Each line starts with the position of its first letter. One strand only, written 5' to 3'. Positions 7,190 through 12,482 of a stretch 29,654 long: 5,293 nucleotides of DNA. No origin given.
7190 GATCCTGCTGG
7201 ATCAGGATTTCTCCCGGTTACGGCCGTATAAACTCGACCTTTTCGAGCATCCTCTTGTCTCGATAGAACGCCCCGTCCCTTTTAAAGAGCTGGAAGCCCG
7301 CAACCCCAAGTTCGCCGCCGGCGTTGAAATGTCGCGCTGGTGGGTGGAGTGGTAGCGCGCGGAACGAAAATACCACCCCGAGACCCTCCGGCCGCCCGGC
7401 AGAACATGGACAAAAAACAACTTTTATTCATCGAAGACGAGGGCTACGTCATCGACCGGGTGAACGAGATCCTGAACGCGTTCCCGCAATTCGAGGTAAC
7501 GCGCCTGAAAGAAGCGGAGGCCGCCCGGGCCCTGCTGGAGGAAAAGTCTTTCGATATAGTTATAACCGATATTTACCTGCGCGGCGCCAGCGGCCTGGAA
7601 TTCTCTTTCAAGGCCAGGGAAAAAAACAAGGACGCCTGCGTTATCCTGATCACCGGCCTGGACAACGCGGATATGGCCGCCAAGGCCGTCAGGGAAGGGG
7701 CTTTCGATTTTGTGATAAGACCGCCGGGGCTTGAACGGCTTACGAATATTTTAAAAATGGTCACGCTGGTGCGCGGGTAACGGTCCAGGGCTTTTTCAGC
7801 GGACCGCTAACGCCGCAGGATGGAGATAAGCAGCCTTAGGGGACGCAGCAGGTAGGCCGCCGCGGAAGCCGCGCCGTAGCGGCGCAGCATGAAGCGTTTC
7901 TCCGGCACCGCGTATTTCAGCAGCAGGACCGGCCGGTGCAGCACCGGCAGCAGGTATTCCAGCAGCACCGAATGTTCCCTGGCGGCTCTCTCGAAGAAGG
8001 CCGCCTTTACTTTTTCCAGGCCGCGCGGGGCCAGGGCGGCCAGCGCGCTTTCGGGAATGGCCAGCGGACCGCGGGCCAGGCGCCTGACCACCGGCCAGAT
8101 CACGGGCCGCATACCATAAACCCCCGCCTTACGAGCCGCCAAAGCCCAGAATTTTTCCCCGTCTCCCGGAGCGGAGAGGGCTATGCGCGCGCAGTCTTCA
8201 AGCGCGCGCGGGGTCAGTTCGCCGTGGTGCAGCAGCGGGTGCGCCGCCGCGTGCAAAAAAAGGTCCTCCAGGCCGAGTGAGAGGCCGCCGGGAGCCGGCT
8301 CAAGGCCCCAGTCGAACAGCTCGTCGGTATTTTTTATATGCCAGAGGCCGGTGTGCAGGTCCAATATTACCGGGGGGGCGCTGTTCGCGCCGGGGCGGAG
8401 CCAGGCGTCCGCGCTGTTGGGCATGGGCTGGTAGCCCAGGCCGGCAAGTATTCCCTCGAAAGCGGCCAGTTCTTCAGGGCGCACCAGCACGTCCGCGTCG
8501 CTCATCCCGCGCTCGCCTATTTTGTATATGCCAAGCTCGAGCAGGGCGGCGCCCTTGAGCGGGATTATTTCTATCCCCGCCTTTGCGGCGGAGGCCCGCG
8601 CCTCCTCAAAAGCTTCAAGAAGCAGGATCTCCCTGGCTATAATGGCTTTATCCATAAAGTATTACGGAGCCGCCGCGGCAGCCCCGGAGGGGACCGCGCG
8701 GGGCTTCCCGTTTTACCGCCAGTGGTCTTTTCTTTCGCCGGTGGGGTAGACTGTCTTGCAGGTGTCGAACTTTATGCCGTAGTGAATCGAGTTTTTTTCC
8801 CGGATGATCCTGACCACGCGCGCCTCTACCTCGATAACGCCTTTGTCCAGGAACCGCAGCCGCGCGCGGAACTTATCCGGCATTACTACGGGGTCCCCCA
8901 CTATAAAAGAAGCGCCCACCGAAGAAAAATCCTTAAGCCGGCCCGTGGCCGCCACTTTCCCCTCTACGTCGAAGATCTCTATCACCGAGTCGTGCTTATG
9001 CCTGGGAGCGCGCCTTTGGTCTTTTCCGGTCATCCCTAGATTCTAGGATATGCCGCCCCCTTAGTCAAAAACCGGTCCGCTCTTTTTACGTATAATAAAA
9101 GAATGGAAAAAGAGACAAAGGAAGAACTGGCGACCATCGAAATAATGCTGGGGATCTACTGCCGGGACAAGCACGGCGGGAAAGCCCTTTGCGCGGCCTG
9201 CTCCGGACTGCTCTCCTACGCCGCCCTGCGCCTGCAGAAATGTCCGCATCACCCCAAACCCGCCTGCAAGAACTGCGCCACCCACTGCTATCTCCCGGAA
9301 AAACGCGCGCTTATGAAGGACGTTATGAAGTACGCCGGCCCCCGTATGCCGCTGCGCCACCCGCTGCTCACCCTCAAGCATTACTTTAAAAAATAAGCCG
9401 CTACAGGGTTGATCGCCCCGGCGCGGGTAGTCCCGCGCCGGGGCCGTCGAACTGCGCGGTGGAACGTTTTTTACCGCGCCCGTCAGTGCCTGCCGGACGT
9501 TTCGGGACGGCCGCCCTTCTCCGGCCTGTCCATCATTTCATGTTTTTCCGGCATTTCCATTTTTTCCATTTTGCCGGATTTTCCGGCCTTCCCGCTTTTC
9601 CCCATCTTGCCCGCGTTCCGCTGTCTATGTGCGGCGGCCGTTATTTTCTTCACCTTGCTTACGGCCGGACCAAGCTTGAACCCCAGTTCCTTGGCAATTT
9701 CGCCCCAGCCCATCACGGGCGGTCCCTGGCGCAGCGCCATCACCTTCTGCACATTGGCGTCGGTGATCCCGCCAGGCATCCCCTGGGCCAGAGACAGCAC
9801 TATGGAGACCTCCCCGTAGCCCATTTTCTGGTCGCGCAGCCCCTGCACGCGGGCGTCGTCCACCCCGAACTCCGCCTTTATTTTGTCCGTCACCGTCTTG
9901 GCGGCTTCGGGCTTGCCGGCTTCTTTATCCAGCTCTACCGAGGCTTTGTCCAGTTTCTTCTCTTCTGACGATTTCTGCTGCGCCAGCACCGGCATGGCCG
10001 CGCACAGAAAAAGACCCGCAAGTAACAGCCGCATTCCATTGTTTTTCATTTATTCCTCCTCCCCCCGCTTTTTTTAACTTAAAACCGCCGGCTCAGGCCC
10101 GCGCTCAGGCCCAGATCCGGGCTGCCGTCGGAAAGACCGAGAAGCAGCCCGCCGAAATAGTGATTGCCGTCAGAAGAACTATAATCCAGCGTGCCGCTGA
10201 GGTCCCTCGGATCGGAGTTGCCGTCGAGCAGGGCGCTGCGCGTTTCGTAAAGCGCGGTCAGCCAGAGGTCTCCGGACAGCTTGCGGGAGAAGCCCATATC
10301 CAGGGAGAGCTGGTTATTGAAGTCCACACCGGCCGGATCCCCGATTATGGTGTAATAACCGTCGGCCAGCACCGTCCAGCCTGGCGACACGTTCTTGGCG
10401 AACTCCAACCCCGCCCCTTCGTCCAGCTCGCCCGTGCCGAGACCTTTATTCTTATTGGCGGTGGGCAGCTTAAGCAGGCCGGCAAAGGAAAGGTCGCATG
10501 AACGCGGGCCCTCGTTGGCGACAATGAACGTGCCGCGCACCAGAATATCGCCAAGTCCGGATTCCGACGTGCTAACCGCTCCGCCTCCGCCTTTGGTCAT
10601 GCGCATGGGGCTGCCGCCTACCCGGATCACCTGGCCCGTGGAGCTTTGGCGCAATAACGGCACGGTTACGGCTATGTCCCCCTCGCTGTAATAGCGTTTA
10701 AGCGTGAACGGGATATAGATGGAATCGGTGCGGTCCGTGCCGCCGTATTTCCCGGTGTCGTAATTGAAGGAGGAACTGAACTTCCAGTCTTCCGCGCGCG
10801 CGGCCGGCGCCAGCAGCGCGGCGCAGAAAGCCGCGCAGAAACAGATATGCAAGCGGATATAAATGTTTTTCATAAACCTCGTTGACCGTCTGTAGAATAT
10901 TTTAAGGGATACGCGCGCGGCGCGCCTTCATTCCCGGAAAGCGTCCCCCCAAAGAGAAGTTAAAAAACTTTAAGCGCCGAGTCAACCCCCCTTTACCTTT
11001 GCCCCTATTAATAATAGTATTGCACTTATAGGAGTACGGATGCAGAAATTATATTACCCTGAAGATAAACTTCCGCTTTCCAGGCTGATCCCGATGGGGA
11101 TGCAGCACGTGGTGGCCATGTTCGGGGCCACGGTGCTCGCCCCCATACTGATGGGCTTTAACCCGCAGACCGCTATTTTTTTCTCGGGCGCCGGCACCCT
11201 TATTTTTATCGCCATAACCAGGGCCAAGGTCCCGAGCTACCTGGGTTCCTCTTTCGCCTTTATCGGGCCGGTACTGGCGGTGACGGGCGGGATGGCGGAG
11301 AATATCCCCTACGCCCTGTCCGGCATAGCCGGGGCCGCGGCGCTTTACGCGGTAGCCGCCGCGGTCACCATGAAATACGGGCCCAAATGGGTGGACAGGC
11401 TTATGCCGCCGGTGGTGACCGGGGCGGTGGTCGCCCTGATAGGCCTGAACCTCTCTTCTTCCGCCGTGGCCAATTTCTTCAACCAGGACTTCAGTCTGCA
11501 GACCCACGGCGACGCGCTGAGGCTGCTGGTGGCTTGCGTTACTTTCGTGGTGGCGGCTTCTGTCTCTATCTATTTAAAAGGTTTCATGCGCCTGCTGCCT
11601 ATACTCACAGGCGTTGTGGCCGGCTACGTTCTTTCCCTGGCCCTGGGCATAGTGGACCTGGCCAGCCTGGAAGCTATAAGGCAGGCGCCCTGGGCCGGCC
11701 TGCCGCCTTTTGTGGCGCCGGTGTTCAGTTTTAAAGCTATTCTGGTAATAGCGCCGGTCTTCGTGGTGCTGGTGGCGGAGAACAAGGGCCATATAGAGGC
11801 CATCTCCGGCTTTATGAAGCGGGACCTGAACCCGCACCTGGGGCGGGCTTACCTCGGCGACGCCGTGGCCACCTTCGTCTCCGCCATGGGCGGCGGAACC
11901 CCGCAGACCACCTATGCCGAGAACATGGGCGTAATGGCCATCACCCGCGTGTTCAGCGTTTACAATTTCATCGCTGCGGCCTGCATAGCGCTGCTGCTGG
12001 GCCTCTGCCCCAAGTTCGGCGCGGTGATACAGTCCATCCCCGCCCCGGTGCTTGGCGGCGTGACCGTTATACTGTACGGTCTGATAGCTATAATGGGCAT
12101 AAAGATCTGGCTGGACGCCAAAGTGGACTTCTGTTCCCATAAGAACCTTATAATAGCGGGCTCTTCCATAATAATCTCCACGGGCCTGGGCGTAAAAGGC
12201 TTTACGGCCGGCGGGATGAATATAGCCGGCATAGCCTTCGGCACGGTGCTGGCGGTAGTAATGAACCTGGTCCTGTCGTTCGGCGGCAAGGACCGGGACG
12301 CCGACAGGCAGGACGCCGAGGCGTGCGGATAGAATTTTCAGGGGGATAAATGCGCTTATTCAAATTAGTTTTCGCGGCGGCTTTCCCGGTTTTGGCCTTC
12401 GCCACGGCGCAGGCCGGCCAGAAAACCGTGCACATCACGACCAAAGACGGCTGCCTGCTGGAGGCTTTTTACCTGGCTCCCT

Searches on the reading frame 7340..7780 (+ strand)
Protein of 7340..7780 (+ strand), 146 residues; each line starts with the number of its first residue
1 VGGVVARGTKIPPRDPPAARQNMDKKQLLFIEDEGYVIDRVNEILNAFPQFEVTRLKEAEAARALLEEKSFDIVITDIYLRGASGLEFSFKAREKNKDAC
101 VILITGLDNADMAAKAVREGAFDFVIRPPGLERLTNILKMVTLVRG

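Call 27: search_protein_families(library=pfam, proteins=[window:7340-7780:+], max_evalue=0.001)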
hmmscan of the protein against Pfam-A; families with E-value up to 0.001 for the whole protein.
window:7340-7780:+ (146 aa): 1 family
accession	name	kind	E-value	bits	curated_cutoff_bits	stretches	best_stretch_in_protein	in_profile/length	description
PF00072.30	Response_reg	-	8.2e-18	65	30.2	1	29-138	2-110/111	Response regulator receiver domain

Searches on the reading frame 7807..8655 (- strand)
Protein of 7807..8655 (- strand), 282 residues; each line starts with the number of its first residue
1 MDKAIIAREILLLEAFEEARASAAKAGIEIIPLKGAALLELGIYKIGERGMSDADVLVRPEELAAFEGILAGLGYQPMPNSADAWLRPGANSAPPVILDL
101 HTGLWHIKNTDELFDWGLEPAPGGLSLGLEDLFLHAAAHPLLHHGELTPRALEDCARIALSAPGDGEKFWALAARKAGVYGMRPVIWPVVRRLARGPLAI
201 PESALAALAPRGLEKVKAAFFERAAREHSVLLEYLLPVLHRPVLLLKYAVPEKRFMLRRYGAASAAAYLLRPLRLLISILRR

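Call 27: search_protein_families(library=pfam, proteins=[window:7807-8655:-], max_evalue=0.001)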
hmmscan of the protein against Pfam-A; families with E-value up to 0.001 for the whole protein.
window:7807-8655:- (282 aa): 1 family
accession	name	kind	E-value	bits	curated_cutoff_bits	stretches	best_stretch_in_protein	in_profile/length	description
PF14907.12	NTP_transf_5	-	9.9e-19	68.3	31.2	1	4-175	48-230/249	Uncharacterised nucleotidyltransferase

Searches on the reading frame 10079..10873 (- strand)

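Call 27: search_protein_families(library=pfam, proteins=[window:10079-10873:-], max_evalue=0.001)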
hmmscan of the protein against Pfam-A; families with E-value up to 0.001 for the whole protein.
window:10079-10873:- (264 aa): 1 family
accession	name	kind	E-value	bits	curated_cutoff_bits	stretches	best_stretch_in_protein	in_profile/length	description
PF13557.12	Phenol_MetA_deg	-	2.7e-09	37.9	22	1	69-264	44-242/242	Putative MetA-pathway of phenol degradation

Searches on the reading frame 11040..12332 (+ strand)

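Call 27: search_protein_families(library=pfam, proteins=[window:11040-12332:+], max_evalue=0.001)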
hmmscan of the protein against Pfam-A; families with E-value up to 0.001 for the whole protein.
window:11040-12332:+ (430 aa): 1 family
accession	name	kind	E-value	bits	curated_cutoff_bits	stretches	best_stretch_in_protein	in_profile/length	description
PF00860.26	Xan_ur_permease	-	6e-91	305.5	27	1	16-382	3-382/389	Permease family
